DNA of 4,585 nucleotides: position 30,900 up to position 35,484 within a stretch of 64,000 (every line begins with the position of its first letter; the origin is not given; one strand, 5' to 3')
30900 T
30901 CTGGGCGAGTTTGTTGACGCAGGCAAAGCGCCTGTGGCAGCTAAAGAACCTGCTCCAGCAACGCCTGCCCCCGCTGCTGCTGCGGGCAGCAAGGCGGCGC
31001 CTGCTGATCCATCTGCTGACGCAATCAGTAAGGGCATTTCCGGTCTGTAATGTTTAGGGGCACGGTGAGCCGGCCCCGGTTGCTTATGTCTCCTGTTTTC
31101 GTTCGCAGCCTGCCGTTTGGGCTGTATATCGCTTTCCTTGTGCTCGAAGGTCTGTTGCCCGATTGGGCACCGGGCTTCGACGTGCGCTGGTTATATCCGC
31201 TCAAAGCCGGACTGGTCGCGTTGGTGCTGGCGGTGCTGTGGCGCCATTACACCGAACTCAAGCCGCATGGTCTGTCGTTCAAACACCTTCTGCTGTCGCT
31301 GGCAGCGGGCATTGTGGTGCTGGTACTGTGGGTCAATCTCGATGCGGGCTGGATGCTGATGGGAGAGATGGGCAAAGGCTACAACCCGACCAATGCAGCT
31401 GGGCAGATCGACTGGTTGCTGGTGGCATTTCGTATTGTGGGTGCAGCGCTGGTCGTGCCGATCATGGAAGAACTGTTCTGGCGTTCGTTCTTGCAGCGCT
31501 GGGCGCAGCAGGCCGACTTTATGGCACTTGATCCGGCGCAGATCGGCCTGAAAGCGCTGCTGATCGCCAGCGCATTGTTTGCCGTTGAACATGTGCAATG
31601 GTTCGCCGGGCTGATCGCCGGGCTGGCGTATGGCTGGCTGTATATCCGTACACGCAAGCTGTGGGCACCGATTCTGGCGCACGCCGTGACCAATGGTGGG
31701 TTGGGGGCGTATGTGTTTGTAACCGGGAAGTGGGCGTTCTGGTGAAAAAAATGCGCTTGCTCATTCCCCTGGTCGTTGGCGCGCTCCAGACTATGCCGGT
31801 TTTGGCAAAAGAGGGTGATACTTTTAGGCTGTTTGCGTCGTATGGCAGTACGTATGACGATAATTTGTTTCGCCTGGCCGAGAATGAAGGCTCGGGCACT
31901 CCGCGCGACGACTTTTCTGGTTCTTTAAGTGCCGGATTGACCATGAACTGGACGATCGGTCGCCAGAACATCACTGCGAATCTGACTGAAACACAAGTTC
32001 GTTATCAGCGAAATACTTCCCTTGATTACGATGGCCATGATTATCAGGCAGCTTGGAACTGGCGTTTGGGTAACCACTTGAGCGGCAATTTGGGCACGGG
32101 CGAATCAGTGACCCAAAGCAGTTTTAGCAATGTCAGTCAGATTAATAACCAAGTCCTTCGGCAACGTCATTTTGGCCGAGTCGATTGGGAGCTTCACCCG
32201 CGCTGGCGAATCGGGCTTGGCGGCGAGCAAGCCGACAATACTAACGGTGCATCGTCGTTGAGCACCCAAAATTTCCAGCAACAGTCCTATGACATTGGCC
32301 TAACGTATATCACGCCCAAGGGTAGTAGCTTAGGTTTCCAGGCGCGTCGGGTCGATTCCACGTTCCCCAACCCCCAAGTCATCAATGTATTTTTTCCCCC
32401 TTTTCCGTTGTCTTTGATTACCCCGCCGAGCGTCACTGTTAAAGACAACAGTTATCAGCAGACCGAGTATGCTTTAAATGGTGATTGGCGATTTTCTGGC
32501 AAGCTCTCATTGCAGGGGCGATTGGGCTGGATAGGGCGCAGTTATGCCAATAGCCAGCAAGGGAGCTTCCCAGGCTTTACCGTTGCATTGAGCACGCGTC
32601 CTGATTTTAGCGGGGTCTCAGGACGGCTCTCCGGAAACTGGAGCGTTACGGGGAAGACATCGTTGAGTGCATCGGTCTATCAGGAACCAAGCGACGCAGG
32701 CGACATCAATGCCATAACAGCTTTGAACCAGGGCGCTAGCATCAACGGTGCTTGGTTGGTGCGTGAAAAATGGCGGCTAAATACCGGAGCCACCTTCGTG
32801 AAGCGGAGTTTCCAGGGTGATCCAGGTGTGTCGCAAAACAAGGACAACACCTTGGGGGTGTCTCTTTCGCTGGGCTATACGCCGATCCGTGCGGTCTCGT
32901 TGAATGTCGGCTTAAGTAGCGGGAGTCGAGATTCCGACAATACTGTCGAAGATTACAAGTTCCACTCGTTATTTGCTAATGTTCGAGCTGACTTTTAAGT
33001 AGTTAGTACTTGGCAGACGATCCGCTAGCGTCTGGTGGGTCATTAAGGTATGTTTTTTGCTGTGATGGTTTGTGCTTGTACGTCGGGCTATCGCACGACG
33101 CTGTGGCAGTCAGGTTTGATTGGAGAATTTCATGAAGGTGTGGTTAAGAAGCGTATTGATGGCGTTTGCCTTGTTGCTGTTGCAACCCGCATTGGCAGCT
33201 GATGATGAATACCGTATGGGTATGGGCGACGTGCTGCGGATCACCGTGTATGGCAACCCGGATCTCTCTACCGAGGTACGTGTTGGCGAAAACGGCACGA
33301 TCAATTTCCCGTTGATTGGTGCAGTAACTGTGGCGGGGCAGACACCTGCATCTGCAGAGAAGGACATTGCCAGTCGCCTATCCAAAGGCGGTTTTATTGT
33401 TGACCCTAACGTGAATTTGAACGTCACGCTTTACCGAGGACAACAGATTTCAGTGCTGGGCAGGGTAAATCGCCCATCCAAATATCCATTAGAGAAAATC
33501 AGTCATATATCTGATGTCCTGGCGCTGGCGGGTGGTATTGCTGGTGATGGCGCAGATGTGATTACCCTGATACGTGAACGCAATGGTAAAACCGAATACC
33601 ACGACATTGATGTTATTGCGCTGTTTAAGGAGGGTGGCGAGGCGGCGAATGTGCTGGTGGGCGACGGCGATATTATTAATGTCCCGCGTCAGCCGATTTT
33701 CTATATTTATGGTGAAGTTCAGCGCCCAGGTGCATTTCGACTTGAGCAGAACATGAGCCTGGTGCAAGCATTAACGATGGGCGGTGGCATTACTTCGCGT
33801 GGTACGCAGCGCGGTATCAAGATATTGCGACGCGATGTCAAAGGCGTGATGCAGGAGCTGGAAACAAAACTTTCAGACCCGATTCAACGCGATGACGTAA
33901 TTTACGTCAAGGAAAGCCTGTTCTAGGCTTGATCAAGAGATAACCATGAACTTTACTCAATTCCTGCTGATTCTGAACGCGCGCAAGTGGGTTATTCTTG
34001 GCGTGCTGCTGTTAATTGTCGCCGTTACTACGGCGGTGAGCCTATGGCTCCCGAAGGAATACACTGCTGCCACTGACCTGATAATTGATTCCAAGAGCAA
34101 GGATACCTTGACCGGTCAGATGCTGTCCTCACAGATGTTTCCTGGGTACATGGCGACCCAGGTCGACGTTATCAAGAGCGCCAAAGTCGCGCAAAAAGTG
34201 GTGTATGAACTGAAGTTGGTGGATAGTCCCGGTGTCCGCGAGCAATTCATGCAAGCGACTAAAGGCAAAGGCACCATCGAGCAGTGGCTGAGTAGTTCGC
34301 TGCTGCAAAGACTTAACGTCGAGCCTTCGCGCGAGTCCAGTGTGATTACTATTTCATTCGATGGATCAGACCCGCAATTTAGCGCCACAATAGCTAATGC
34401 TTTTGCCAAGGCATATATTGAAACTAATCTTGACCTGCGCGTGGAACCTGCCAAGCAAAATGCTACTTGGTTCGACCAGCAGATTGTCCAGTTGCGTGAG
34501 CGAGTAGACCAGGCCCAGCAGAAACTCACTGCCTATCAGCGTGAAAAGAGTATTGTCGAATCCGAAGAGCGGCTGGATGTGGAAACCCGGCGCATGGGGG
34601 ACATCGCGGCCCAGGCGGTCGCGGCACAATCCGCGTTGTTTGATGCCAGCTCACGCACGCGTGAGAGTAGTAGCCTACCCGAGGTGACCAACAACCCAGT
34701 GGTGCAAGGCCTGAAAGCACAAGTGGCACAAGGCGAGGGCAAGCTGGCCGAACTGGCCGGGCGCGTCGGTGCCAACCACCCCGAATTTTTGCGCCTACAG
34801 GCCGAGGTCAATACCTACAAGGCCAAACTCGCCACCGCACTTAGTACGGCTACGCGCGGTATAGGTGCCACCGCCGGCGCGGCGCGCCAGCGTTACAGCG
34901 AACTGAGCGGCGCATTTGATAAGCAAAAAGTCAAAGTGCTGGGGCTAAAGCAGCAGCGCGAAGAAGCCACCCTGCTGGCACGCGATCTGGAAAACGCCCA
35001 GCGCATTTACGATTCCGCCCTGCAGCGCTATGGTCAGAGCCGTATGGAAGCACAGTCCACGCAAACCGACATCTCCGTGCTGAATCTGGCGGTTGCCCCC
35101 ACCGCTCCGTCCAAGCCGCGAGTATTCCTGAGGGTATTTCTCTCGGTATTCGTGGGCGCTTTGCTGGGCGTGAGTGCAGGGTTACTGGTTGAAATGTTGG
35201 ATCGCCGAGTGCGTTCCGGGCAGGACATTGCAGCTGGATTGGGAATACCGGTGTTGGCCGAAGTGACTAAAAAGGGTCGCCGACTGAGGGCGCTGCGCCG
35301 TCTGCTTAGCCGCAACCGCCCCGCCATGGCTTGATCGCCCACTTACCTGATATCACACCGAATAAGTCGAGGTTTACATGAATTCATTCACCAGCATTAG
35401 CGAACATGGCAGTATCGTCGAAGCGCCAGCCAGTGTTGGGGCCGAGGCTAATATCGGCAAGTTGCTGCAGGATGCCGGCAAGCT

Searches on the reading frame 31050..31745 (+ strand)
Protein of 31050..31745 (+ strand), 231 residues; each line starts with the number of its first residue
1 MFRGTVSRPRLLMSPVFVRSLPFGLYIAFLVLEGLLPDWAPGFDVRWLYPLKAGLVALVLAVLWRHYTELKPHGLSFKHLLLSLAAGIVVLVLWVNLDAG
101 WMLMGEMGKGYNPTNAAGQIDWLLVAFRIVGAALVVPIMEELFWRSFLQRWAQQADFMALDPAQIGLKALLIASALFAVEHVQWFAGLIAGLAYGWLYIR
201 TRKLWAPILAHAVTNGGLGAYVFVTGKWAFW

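Call 22: search_protein_families(library=ncbifam, proteins=[window:31050-31745:+], max_evalue=0.00001)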
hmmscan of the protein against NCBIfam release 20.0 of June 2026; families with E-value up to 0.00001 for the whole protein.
window:31050-31745:+ (231 aa): 7 families
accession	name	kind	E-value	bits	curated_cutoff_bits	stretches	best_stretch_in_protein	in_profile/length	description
TIGR03008.1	pepcterm_CAAX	equivalog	5.3e-77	258.6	81.05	1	17-231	2-222/222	CAAX prenyl protease-related protein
TIGR04162.1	exo_VPEID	exception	4e-23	82.2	150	1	48-229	352-514/516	exosortase E/protease, VPEID-CTERM system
NF033192.3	CPBP_JDVT_MrtJ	equivalog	4.3e-12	46.6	75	1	134-217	6-94/98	JDVT-CTERM system glutamic-type intramembrane protease MrtJ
NF040914.1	Mrt_core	domain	3.1e-10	40.1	100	1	130-215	5-98/108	myxosortase family intramembrane protease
NF040674.1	CPBP_fam_MrtP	equivalog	4.8e-09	36.2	250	1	111-215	233-343/354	myxosortase MrtP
NF040594.1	CPBP_fam_MrtC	equivalog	1.3e-07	31.5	195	1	85-215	80-212/221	myxosortase MrtC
NF041647.1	ABC_perm_CPBP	equivalog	3.1e-06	26.2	435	1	57-216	472-628/636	ABC transporter permease subunit/CPBP intramembrane protease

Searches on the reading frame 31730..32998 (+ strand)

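Call 22: search_protein_families(library=ncbifam, proteins=[window:31730-32998:+], max_evalue=0.00001)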
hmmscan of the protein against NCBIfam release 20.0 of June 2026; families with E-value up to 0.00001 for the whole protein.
window:31730-32998:+ (422 aa): 1 family
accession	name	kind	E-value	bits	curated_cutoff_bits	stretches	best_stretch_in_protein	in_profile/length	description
TIGR03014.2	EpsL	equivalog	1.1e-96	324.2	275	1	16-422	2-385/385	XrtB/PEP-CTERM-associated polysaccharide biosynthesis outer membrane protein EpsL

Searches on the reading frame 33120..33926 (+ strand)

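Call 22: search_protein_families(library=ncbifam, proteins=[window:33120-33926:+], max_evalue=0.00001)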
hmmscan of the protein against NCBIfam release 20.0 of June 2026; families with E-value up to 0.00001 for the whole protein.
window:33120-33926:+ (268 aa): 4 families
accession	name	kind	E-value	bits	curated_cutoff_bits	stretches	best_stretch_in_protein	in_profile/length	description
TIGR03028.1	EpsE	equivalog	2e-110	367.8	262.65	1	30-268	1-239/239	polysaccharide export protein EpsE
TIGR03027.2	pepcterm_export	equivalog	5.4e-31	107.5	180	1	30-190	2-166/169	XrtA/PEP-CTERM system exopolysaccharide export protein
NF011658.0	PRK15078.1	subfamily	1.9e-30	105.9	333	1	28-239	82-304/380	polysaccharide export protein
NF041843.1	EpsY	equivalog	3.7e-27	94.9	320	1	26-187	48-209/211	exopolysaccharide export protein EpsY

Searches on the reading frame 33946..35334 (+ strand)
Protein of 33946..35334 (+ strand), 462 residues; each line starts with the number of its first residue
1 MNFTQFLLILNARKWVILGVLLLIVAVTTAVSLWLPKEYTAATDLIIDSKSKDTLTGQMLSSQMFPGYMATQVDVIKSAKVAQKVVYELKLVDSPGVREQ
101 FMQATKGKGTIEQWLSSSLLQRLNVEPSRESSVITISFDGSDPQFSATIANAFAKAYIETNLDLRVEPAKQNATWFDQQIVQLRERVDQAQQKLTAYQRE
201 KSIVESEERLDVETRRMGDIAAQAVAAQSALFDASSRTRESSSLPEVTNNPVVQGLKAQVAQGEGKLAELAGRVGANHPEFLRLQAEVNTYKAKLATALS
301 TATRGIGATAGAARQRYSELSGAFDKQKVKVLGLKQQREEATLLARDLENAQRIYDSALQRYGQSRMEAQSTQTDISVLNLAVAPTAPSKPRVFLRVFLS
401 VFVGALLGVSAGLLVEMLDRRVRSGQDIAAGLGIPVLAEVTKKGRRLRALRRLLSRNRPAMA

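Call 22: search_protein_families(library=ncbifam, proteins=[window:33946-35334:+], max_evalue=0.00001)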
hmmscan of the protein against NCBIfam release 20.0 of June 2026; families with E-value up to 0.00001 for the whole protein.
window:33946-35334:+ (462 aa): 8 families
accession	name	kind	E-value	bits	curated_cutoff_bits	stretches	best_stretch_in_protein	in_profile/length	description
TIGR03017.1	EpsF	equivalog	2.1e-183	610.1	422.75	1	1-440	1-443/444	chain length determinant protein EpsF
TIGR01005.1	eps_transp_fam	subfamily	3.9e-39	134.5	411.7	1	4-457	7-494/754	exopolysaccharide transport protein family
TIGR03007.1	pepcterm_ChnLen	equivalog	5.2e-33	114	278.85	2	5-300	5-296/498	XrtA system polysaccharide chain length determinant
TIGR01006.1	polys_exp_MPA1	subfamily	8.4e-19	67.9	296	1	349-442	131-223/226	CspC family polysaccharide chain length determinant protein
NF008568.0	PRK11519.1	equivalog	1.8e-17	62.8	1068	2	121-219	216-311/720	tyrosine-protein kinase Wzc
NF007350.0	PRK09841.1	equivalog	7.3e-15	54.1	1248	2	125-289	221-380/726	tyrosine-protein kinase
NF041864.1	EpsV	equivalog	1.5e-10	40.3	800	0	356-442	400-483/484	PCP family exopolysaccharide biosynthesis protein EpsV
TIGR01010.1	BexC_CtrB_KpsE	subfamily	2.2e-09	36.9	437.5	1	120-304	119-303/362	polysaccharide export inner-membrane protein, BexC/CtrB/KpsE family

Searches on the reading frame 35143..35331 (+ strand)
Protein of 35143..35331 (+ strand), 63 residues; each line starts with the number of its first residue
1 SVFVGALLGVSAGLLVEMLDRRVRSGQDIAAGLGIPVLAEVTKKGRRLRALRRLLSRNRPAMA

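Call 78: search_solved_structures(query=window:35143-35331:+, max_evalue=10, show_alignments=3)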
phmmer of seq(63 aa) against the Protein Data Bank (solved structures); distinct sequences matched with E-value up to 10: 8.
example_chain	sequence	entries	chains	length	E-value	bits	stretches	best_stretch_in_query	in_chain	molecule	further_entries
4jmp_A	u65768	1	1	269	0.24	15.1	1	18-47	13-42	C-terminal fragment of CapA, Protein tyrosine kinase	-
2wia_A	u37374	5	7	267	0.36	14.5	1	21-59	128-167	FERROUS IRON TRANSPORT PROTEIN B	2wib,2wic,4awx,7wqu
6foc_D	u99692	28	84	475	0.5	14.1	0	21-61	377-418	ATP synthase subunit beta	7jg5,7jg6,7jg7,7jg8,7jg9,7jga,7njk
7y5a_D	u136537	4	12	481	0.52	14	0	21-61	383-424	ATP synthase subunit beta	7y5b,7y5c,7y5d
8j0s_D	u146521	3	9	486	0.62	13.8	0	21-61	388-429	ATP synthase subunit beta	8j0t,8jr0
9vkp_D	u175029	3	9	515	0.9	13.3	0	21-61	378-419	ATP synthase subunit beta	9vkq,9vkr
5xz2_A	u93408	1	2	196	1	13.1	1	8-58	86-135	Adenylate kinase isoenzyme 1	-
3dbo_A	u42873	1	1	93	1.1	13.1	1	21-62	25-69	Uncharacterized protein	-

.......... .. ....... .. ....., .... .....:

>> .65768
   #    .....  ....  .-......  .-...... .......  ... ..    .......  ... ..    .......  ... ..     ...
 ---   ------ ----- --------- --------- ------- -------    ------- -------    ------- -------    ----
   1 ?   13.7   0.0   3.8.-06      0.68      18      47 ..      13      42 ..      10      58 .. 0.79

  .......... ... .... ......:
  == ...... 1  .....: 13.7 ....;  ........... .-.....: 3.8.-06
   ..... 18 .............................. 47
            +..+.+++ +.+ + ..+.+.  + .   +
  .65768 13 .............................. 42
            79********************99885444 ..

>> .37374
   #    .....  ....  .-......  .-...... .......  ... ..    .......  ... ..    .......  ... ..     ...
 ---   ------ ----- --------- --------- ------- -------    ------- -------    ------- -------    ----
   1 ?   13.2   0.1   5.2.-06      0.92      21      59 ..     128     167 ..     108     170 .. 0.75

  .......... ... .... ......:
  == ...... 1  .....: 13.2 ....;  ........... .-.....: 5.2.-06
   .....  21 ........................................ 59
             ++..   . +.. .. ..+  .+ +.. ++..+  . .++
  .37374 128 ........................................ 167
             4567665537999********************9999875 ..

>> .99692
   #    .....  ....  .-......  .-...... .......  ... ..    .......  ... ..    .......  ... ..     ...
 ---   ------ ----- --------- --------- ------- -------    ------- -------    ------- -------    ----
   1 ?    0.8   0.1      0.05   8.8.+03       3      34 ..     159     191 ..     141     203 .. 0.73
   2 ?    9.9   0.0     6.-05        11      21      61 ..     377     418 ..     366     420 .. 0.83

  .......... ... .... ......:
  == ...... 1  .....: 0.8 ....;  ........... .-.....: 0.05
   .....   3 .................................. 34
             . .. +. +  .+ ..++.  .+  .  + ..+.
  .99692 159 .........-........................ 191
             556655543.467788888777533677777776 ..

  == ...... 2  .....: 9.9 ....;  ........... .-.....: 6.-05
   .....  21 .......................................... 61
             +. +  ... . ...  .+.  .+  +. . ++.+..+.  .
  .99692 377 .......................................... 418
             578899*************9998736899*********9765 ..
